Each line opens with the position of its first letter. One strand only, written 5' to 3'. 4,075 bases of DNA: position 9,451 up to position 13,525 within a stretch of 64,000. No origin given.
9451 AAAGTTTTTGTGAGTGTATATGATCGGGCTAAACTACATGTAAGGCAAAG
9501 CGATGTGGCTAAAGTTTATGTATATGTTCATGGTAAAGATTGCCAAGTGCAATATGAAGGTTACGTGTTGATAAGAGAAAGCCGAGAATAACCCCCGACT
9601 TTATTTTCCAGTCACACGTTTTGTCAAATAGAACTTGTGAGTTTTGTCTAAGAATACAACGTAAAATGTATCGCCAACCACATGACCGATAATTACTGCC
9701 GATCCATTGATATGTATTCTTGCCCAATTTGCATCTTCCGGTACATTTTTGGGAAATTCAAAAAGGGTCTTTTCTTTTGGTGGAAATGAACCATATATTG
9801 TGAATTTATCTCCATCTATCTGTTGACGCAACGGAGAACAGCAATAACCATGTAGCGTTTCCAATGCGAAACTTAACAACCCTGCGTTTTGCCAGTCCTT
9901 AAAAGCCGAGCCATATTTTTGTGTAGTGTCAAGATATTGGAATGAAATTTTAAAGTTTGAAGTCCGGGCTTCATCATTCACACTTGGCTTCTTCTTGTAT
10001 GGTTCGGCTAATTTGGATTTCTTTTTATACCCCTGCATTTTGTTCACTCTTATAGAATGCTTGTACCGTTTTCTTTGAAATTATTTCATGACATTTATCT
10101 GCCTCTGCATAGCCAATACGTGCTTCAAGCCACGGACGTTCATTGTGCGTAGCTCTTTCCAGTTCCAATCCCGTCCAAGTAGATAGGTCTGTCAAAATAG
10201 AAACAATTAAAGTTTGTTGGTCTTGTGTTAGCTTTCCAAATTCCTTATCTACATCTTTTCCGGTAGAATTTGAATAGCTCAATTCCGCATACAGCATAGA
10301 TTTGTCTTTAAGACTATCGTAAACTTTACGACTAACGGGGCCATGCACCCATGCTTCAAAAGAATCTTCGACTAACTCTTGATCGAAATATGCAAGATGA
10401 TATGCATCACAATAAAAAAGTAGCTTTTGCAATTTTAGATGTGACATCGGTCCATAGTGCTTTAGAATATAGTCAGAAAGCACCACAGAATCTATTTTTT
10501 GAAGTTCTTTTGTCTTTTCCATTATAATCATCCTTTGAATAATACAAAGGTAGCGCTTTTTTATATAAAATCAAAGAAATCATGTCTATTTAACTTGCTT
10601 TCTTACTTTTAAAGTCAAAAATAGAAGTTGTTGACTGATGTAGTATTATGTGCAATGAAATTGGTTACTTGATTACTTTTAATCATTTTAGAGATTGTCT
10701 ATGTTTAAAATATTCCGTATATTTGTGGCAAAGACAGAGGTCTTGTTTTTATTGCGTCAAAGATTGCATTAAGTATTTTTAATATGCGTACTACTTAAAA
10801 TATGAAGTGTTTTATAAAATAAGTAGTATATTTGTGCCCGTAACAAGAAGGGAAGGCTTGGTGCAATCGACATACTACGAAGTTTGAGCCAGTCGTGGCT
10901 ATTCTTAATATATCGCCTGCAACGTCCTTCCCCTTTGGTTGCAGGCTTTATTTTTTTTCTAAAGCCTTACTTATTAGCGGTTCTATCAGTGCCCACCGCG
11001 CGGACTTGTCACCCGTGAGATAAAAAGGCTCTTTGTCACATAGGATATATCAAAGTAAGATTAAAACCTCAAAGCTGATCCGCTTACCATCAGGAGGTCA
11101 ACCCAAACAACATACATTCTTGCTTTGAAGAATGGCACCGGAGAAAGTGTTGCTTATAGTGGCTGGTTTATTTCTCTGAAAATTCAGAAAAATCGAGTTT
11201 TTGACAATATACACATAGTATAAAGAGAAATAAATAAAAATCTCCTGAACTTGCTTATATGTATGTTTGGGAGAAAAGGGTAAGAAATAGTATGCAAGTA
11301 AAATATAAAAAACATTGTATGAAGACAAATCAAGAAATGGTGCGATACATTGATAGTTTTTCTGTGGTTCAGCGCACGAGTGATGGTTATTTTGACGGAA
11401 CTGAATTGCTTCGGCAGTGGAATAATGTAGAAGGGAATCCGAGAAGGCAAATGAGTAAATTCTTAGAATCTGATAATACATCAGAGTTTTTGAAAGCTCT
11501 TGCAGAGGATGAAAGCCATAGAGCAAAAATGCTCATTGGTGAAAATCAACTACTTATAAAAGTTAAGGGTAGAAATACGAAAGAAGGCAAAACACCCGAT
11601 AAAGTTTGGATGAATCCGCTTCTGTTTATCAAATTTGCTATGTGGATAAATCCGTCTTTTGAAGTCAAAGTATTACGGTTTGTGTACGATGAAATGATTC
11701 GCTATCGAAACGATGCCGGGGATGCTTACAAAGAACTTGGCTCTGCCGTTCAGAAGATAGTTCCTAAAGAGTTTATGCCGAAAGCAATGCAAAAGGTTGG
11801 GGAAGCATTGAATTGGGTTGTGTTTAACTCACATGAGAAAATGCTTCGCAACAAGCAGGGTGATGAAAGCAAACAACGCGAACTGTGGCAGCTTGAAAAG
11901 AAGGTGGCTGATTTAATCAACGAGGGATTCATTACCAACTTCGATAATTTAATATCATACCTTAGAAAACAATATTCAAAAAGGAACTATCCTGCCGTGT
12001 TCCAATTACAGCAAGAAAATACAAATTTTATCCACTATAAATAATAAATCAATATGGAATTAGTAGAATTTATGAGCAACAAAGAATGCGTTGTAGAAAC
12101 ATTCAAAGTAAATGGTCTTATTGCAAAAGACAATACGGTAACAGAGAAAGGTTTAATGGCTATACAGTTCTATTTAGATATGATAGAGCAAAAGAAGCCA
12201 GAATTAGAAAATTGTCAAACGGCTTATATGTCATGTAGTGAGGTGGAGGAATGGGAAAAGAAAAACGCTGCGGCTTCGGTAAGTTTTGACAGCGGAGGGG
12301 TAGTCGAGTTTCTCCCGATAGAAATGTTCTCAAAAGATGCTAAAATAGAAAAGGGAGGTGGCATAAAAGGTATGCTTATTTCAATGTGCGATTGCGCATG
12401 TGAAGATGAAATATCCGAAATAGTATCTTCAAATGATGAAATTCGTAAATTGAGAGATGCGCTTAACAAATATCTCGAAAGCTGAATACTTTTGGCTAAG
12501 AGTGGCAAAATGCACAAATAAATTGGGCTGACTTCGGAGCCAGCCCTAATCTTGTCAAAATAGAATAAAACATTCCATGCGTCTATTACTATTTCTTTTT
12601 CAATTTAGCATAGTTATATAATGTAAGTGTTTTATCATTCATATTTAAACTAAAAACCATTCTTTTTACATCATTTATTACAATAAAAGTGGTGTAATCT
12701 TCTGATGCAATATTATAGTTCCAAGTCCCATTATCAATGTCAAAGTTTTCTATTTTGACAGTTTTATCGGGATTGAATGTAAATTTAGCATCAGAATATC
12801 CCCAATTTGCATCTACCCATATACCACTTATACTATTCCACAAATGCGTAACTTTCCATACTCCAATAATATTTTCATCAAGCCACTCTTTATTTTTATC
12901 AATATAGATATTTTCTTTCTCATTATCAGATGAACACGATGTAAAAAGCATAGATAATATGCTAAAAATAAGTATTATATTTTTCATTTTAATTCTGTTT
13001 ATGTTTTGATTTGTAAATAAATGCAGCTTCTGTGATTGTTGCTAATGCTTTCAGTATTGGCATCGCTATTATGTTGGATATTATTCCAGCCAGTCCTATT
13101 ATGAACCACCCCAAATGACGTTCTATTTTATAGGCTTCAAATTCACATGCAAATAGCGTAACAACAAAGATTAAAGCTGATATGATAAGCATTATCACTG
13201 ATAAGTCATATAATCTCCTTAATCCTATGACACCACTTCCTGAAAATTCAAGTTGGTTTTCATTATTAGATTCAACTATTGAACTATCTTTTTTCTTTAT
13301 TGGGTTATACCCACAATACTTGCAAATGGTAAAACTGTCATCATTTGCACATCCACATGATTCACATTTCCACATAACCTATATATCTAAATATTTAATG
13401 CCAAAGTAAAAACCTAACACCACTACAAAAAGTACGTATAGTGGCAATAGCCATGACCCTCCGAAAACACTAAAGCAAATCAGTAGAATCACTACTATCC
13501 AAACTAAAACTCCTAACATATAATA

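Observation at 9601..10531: Panacea-domain antitoxin with an uncharacterised overlapping partner embedded in the tail operon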

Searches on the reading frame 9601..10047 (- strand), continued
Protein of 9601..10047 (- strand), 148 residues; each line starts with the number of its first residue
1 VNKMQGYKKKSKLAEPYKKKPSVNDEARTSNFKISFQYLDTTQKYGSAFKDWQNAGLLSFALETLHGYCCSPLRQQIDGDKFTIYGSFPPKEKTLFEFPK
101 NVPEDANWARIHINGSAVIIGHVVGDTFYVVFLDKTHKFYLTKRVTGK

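Call 52: find_related_loci(query=A1, collection=genome_contigs, flank=3000)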
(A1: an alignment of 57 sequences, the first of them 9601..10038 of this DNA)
Query A1 (145 aa) in genome_contigs; peptide patterns used: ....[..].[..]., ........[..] (x = any residue, [..] = any of these).
154 stretches matched a pattern; 53 encode a relative of the query (tblastn E <= 1e-3); 53 distinct loci.
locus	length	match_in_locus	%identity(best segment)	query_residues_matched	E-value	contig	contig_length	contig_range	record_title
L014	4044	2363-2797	84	1-145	5e-85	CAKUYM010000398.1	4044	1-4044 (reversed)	MAG: uncultured Bacteroides sp. isolate REFINED_METABAT215_TOP10_CONTIGS_1500_ASSEMBLY_K77_MERGED__Hadza_MoBio_hadza-I-L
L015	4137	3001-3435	74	1-145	5e-75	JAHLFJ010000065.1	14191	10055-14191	MAG: Candidatus Phocaeicola excrementipullorum isolate 8470 D5M67__C165596_L14191, whole genome shotgun sequence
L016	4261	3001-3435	74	1-145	5e-75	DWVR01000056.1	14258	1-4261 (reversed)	MAG TPA_asm: Candidatus Phocaeicola excrementigallinarum isolate 12279 MalCec2__C332577_L14258_SAMN03938736, whole genom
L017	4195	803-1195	75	15-145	7e-68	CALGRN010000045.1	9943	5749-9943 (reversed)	MAG TPA_asm: uncultured Prevotella sp. isolate SRR6425755_bin.125_CONCOCT_v1.1_MAG genome assembly, contig: ERZ1767606.4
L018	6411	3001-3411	71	5-141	5e-67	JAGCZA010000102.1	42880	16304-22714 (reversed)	MAG: Prevotella sp. isolate RGIG10252 Yak_Rumen-5__c1590647, whole genome shotgun sequence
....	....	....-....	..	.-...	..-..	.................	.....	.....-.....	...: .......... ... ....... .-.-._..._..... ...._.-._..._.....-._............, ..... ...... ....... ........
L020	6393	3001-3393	74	15-145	1e-64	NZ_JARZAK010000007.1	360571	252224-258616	Bacteroides vicugnae strain A2-P53 assembly_contig_7, whole genome shotgun sequence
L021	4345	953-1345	69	15-145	8e-63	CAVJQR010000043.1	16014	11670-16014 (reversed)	Agathobaculum sp. isolate H07676-L1_cleanbin_000074 genome assembly, contig: Spades_H07676-L1_contig_3056, whole genome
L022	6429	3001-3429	63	1-144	9e-63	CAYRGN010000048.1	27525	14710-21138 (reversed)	MAG TPA_asm: uncultured Lacihabitans sp. isolate SRP344714_co2_461 genome assembly, contig: NODE_4371_length_27525_cov_1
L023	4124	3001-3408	66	7-143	3e-61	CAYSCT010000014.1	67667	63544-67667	MAG TPA_asm: uncultured Ohtaekwangia sp. isolate SRP290908_co2_113 genome assembly, contig: NODE_445_length_67667_cov_12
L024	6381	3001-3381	69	19-145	2e-61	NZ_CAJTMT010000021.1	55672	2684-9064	MAG: uncultured Duncaniella sp. isolate MGBC102213, whole genome shotgun sequence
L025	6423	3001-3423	64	4-144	3e-61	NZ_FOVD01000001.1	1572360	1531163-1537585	Chryseobacterium oleae strain DSM 25575, whole genome shotgun sequence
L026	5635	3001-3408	66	7-143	3e-61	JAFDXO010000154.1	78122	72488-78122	MAG: Bacteroidetes bacterium isolate SZAS-27 CK_MAG-74__154__length-78122, whole genome shotgun sequence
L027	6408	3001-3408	66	7-143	3e-61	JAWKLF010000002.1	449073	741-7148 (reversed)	MAG: Chitinophagaceae bacterium isolate ABC1.87 ABC1.87.fa-2, whole genome shotgun sequence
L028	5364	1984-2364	72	19-145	5e-61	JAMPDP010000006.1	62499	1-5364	MAG: Candidatus Amulumruptor caecigallinarius isolate NALB_7823_35 Scaffold_#6__SCF_006___62499_bp, whole genome shotgun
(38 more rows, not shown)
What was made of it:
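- Tried and rejected: Alignment A1 was used instead (call 52).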

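Call 73: search_dna_similar(query=window:9601-10038:-, collection=phages, mode=protein, max_evalue=10, max_rows=60, rows=spread)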
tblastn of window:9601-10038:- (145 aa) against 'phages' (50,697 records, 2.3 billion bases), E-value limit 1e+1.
Records with a match: 3; places in all: 3; records where one place covers at least 80% of the query: 1.
Best place of each record, by identity: >=99% 1; <60% 2.
By first word of the organism name: Escherichia 2; Bacteroides 1.
By host as written in the record: Bacteroides intestinalis BG4 1; Escherichia coli 1; Escherichia coli K88 cvcc83902 1.
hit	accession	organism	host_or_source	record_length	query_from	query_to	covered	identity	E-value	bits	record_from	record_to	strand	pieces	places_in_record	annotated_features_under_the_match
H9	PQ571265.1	Bacteroides phage BI-TP1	Bacteroides intestinalis BG4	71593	1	145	100%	100.0%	1e-94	303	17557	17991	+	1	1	hypothetical protein (x2)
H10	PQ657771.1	Escherichia phage EC.P3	Escherichia coli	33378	95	137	30%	34.9%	2e-1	37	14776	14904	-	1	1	hypothetical protein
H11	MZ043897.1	Escherichia phage E212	Escherichia coli K88 cvcc83902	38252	95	137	30%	34.9%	2e-1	37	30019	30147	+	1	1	hypothetical protein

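Call 74: get_annotated_region(hit=H11, flank=2000)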
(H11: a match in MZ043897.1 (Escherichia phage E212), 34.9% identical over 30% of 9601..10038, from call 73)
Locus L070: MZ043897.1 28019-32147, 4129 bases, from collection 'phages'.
description: Escherichia phage E212, complete genome.
organism: Escherichia phage E212 (NCBI taxid 2836069)
taxonomy: Viruses; Duplodnaviria; Heunggongvirae; Uroviricota; Caudoviricetes; Lederbergvirus
host: Escherichia coli K88 cvcc83902; source: sewage water; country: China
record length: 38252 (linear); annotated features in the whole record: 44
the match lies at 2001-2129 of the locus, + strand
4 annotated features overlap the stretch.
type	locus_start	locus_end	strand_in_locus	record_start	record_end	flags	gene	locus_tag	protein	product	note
CDS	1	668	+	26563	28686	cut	-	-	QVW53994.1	transglycosylase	-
CDS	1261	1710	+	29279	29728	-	-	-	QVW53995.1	hypothetical protein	-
CDS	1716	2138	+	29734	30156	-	-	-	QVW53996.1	hypothetical protein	-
CDS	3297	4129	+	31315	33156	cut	-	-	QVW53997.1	tail spike protein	-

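Call 75: search_protein_families(library=pfam, proteins=[L070:1261-1710:+, L070:1716-2138:+], max_evalue=0.1)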
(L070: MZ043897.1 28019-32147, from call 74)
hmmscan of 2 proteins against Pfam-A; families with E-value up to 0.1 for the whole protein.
L070:1261-1710:+ (149 aa): 1 family
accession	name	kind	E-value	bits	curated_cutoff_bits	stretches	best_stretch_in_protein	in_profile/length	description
PF13274.11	SocA_Panacea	-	2.2e-24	87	25.7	1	30-123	1-113/113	Antitoxin SocA-like, Panacea domain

L070:1716-2138:+ (140 aa): 0 families

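Call 91: fold_search(model_id=the predicted structure, library=viral)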
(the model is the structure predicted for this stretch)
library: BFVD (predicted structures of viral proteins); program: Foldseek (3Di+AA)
matches with E <= 10: 304; with E <= 0.001: 0
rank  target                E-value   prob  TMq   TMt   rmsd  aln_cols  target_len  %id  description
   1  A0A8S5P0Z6            2.4e-01  0.03  0.15  0.15  14.0       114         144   13  Uncharacterized protein [Myoviridae sp. ctLnO19]
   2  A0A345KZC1            3.0e-01  0.38  0.29  0.33   6.5        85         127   13  (no name in the UniProt tables at hand)
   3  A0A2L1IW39            3.4e-01  0.33  0.30  0.33   6.3       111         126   12  Uncharacterized protein [Streptomyces phage BillNye]
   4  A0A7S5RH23            4.3e-01  0.07  0.19  0.18   8.0        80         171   18  (no name in the UniProt tables at hand)
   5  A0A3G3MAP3            5.3e-01  0.12  0.18  0.26  11.6        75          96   21  Uncharacterized protein [Gordonia phage Octobien14]
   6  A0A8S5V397            6.0e-01  0.25  0.26  0.22   7.1        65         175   20  Uncharacterized protein [Siphoviridae sp. ctt0c4]
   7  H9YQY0                6.8e-01  0.44  0.41  0.57   7.5       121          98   10  (no name in the UniProt tables at hand)
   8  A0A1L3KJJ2            8.8e-01  0.03  0.16  0.08  15.6       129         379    9  (no name in the UniProt tables at hand)
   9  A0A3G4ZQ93            8.8e-01  0.02  0.10  0.05  11.2        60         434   18  Ring and ubiquitin domain protein (Fragment) [Barrevirus sp.]
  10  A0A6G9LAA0            9.3e-01  0.05  0.17  0.21   7.1        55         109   14  Uncharacterized protein [Salmonella phage bering]
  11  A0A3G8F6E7            1.0e+00  0.06  0.22  0.19  14.7       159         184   11  (no name in the UniProt tables at hand)
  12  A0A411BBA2            1.1e+00  0.08  0.15  0.12   4.8        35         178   20  (no name in the UniProt tables at hand)
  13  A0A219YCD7            1.2e+00  0.09  0.15  0.08   4.9        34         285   15  Uncharacterized protein [Aeromonas phage 65.2]
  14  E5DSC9                1.2e+00  0.08  0.25  0.27   8.5       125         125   11  Uncharacterized protein [Aeromonas phage 65]
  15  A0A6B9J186            1.4e+00  0.05  0.21  0.22  14.4       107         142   13  Uncharacterized protein [Rhizobium phage RL38J1]
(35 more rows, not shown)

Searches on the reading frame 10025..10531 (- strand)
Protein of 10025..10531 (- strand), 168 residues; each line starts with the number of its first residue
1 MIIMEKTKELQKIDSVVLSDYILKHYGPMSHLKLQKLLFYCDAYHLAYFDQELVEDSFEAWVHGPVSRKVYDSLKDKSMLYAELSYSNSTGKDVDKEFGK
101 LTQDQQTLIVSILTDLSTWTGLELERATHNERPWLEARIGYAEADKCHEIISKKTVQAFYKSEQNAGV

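Call 3: search_protein_families(library=pfam, proteins=[window:10025-10531:-], max_evalue=0.1)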
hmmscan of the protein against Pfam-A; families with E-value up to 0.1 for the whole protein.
window:10025-10531:- (168 aa): 1 family
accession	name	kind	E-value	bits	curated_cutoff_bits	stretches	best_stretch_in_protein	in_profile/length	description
PF13274.11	SocA_Panacea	-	3.5e-20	73.4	25.7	1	34-134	1-112/113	Antitoxin SocA-like, Panacea domain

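Call 4: search_protein_families(library=padloc, proteins=[window:10025-10531:-], max_evalue=0.1)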
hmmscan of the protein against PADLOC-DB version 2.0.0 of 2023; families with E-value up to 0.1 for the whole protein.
window:10025-10531:- (168 aa): 1 family
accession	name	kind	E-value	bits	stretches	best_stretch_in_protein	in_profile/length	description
PDLC02784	SspE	-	0.012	12.1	1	58-122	524-584/714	SspE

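Call 5: search_protein_families(library=phrogs, proteins=[window:10025-10531:-], max_evalue=0.01)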
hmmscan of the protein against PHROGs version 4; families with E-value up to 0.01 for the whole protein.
window:10025-10531:- (168 aa): 2 families
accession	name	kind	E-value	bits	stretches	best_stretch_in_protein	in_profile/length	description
phrog_1281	-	unknown function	1.5e-32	113.9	1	11-164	6-154/195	-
phrog_10390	-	unknown function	8.7e-26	92.1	1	6-164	141-295/299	-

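Call 6: search_protein_families(library=ncbifam, proteins=[window:10025-10531:-], max_evalue=0.1)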
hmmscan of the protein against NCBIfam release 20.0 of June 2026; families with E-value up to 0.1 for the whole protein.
window:10025-10531:- (168 aa): 1 family
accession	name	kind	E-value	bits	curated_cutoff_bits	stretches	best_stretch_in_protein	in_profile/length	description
NF047745.1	SocA_antitoxin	equivalog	1e-15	57.8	190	1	27-135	19-130/176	type VI toxin-antitoxin system SocA family antitoxin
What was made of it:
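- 10025..10531 (-): panA: stand-alone Panacea/DUF4065 antitoxin gene, 168 aa from the first ATG. The likely true start is the ATG at 10522 (165 aa). NCBIfam SocA equivalog scores 57.8 against a cut-off of 190 (call 6).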

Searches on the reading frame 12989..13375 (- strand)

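Call 3: search_protein_families(library=pfam, proteins=[window:12989-13375:-], max_evalue=0.1)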
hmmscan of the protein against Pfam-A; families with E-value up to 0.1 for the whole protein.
window:12989-13375:- (128 aa): 4 families
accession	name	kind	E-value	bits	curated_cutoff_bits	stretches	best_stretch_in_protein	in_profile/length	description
PF24463.1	DUF7577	-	0.016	15.2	28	1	2-22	3-23/27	Domain of unknown function (DUF7577)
PF13248.11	Zn_ribbon_3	-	0.065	13.2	27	1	3-23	4-24/26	zinc-ribbon domain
PF10066.14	DUF2304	-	0.098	13.4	25.5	0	58-111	2-54/106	Uncharacterized conserved protein (DUF2304)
PF13240.11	Zn_Ribbon_1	-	0.099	12.9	25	0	3-23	1-21/23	zinc-ribbon domain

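Call 4: search_protein_families(library=padloc, proteins=[window:12989-13375:-], max_evalue=0.1)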
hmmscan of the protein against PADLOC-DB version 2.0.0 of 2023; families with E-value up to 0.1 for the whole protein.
window:12989-13375:- (128 aa): 0 families

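Call 5: search_protein_families(library=phrogs, proteins=[window:12989-13375:-], max_evalue=0.01)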
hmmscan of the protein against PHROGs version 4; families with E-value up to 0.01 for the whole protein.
window:12989-13375:- (128 aa): 1 family
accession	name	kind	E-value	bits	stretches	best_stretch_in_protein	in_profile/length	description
phrog_22898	-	unknown function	0.00021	22.4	1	2-110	2-104/163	-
